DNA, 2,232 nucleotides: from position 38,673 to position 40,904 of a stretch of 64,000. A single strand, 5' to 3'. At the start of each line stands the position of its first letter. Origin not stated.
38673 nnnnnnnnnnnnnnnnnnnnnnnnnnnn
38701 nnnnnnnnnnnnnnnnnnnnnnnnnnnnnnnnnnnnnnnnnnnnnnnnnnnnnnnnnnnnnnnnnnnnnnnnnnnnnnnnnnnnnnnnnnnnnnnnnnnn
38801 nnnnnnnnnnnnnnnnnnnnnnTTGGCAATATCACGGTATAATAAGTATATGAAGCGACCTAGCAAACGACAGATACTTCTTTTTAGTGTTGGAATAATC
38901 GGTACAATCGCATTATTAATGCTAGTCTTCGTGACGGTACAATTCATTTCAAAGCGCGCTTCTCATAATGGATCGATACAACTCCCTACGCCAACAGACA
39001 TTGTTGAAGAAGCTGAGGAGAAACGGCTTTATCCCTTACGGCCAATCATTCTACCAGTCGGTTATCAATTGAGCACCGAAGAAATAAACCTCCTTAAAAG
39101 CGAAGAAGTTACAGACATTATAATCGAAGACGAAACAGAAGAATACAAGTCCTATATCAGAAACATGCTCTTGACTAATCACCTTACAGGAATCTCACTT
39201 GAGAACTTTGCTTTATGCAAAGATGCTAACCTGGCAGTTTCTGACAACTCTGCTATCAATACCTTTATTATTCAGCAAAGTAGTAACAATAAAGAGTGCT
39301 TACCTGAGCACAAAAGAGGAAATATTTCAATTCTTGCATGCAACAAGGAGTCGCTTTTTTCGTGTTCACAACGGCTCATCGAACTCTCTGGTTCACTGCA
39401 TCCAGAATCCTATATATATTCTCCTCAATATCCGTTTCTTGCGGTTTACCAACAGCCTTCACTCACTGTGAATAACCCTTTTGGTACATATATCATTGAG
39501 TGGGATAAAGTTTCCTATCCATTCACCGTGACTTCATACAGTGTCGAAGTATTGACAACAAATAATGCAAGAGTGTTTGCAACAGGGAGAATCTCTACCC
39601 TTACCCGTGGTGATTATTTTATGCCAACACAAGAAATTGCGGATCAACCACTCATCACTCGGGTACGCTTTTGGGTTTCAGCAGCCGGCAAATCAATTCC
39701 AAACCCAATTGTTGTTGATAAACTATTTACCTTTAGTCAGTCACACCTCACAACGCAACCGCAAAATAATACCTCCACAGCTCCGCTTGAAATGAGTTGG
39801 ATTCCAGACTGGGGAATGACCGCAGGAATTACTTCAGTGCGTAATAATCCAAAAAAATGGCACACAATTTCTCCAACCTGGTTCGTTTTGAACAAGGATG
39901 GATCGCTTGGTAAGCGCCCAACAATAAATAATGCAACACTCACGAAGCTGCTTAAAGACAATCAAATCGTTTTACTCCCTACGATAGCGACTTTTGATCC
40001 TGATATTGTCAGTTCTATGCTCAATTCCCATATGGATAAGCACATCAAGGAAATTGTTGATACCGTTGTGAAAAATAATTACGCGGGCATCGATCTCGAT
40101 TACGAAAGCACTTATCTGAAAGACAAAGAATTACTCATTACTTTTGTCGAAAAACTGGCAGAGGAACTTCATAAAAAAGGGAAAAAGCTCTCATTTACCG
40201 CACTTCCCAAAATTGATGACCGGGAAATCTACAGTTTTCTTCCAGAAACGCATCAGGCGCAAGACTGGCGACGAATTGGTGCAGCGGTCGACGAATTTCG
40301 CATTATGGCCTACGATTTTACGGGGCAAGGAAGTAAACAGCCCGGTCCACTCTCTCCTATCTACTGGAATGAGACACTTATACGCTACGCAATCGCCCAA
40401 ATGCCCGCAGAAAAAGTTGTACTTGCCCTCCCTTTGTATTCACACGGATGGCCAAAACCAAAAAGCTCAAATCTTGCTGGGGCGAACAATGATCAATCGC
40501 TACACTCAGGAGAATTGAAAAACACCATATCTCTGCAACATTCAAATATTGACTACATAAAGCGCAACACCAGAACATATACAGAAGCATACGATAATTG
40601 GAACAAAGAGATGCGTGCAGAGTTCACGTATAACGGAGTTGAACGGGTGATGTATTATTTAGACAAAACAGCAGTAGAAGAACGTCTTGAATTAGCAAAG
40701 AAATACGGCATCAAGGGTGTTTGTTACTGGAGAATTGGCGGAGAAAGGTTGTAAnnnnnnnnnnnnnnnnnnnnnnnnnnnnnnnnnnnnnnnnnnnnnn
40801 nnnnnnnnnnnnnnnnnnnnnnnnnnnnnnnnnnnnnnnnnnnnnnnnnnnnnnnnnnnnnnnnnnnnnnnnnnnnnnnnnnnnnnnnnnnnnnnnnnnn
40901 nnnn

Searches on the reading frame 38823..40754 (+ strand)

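Call 14: search_protein_families(library=pfam, proteins=[window:38823-40754:+], max_evalue=0.01)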
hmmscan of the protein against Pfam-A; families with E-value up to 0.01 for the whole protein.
window:38823-40754:+ (643 aa): 1 family
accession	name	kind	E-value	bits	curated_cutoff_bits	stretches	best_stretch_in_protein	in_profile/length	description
PF00704.34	Glyco_hydro_18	-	2.4e-25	90.3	29.6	1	402-639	88-315/317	Glycosyl hydrolases family 18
